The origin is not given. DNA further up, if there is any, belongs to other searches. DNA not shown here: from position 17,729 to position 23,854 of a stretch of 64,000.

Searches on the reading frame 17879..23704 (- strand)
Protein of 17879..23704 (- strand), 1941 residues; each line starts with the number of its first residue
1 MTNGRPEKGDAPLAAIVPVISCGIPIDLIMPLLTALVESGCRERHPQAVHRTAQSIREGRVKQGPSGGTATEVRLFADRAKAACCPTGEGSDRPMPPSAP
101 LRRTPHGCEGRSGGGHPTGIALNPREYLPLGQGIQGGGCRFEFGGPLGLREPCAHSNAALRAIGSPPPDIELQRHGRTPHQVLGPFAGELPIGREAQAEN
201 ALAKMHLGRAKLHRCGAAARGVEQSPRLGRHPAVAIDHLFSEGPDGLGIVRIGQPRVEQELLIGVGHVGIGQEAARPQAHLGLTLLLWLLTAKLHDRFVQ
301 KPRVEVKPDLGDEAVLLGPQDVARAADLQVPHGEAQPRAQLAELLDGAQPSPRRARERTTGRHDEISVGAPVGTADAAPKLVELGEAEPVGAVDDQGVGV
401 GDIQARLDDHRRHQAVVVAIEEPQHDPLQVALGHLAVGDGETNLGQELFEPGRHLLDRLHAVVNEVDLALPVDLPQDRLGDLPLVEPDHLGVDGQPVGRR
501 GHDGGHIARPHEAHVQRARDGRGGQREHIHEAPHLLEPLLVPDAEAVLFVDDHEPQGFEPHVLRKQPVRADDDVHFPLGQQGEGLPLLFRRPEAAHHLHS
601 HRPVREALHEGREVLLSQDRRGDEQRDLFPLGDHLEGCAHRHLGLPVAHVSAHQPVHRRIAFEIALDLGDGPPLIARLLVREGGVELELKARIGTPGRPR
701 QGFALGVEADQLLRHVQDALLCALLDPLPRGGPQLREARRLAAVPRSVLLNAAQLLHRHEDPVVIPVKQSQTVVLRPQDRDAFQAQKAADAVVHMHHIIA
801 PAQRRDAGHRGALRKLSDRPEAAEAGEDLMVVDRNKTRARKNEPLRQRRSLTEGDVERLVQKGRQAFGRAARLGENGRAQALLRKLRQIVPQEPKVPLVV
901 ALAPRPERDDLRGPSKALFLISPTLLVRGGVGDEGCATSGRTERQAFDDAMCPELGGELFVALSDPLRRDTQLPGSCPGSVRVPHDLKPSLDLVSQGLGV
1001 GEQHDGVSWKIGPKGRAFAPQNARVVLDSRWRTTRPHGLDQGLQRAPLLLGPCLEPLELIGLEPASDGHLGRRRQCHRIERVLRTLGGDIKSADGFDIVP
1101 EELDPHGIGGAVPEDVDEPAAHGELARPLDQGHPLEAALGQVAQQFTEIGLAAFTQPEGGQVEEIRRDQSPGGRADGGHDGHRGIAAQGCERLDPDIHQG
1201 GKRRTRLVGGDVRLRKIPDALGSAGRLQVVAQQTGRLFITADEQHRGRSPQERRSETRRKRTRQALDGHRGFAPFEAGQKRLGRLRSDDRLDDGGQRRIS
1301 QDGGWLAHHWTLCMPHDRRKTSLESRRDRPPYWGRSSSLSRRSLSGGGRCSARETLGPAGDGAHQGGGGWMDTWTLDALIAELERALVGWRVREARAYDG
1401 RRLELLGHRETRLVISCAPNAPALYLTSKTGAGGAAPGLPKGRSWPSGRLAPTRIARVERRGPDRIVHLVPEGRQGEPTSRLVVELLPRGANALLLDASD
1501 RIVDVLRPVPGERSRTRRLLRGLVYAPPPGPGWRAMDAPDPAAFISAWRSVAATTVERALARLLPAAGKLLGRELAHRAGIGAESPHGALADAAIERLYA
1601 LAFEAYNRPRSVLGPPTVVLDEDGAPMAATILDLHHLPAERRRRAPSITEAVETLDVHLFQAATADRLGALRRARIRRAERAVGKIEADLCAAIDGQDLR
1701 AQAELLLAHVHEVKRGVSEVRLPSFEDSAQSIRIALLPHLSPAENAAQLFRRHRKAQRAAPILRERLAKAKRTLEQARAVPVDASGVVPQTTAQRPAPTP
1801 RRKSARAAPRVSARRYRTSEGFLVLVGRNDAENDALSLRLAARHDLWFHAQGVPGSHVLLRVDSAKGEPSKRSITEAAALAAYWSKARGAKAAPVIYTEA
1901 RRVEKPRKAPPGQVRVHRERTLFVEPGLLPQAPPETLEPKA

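Call 40: search_protein_families(library=pfam, proteins=[window:17879-23704:-], max_evalue=0.001)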
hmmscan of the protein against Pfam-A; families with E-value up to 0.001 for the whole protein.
window:17879-23704:- (1941 aa): 3 families
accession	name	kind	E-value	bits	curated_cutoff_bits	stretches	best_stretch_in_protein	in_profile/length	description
PF05833.16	NFACT_N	-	1.7e-47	162.7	31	1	1372-1780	1-417/456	NFACT N-terminal and middle domains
PF05670.18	NFACT-R_1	-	5e-14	53.2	29.8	1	1815-1917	4-111/112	NFACT protein RNA binding domain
PF18297.6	NFACT-R_2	-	2.1e-07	31.4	26.9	1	1814-1904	2-86/104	NFACT protein RNA binding domain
